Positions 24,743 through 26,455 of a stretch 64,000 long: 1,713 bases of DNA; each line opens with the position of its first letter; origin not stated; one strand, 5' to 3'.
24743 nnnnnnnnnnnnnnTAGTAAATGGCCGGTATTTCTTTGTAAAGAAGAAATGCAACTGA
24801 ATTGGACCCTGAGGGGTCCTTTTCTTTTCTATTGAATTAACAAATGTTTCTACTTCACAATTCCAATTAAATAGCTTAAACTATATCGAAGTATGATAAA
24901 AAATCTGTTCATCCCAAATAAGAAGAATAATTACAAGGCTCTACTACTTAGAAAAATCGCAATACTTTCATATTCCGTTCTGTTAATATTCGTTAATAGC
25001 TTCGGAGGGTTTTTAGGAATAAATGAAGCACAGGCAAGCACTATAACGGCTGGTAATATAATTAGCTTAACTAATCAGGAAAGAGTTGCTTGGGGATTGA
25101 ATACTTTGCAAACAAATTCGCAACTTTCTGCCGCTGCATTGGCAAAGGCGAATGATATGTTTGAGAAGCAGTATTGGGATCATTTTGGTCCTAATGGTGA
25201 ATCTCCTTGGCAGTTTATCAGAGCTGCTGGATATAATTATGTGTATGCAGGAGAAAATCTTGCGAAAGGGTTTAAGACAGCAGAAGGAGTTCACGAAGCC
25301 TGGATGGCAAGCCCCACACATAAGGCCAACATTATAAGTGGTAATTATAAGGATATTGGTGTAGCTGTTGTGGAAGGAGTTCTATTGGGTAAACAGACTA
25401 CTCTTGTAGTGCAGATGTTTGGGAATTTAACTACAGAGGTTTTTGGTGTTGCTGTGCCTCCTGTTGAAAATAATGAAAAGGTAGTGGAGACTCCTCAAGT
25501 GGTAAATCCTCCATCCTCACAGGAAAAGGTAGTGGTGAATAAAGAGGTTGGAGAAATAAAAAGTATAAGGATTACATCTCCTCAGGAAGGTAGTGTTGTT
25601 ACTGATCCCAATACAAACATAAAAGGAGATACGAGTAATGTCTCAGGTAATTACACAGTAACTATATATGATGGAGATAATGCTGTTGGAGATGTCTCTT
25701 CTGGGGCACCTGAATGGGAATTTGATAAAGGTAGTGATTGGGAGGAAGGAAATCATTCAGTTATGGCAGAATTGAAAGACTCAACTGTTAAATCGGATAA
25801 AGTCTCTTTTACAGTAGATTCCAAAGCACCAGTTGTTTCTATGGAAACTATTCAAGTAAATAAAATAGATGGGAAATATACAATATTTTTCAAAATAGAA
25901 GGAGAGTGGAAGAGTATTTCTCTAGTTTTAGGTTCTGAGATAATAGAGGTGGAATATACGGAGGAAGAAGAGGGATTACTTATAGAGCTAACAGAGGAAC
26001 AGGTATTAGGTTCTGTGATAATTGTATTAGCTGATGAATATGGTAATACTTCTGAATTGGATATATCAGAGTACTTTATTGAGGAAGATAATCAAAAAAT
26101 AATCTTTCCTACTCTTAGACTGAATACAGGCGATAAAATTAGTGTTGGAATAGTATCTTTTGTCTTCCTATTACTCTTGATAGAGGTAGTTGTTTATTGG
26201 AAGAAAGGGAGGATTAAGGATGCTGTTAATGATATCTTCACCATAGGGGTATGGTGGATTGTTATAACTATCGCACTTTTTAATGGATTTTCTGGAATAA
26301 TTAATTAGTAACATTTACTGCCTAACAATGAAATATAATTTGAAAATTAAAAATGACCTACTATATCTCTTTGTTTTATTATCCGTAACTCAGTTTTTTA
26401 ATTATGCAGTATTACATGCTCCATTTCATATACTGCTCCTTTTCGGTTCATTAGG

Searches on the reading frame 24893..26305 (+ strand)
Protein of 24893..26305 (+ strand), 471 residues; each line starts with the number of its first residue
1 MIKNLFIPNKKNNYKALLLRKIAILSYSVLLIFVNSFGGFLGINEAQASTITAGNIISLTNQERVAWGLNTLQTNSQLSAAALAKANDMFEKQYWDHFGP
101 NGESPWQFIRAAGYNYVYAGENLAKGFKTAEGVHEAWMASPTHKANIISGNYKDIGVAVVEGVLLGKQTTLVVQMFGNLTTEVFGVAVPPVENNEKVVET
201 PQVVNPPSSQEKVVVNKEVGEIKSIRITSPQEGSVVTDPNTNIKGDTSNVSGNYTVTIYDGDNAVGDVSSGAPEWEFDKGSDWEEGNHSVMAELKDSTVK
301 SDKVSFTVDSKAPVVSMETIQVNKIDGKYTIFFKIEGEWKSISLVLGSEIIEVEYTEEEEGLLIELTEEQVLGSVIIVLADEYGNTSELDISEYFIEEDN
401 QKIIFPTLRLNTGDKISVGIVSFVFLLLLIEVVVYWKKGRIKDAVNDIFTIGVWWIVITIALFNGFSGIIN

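Call 69: search_protein_families(library=pfam, proteins=[window:24893-26305:+], max_evalue=0.01)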
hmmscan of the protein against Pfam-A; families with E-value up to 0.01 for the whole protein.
window:24893-26305:+ (471 aa): 3 families
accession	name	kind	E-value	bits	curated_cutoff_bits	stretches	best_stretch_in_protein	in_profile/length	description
PF00188.32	CAP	-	2.3e-17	64.4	21.1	1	58-162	2-105/117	Cysteine-rich secretory protein family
PF17957.7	Big_7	-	0.00035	21.6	24.1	1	224-291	2-69/70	Bacterial Ig domain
PF19077.6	Big_13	-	0.00079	20.3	27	1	240-309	30-101/102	Bacterial Ig-like domain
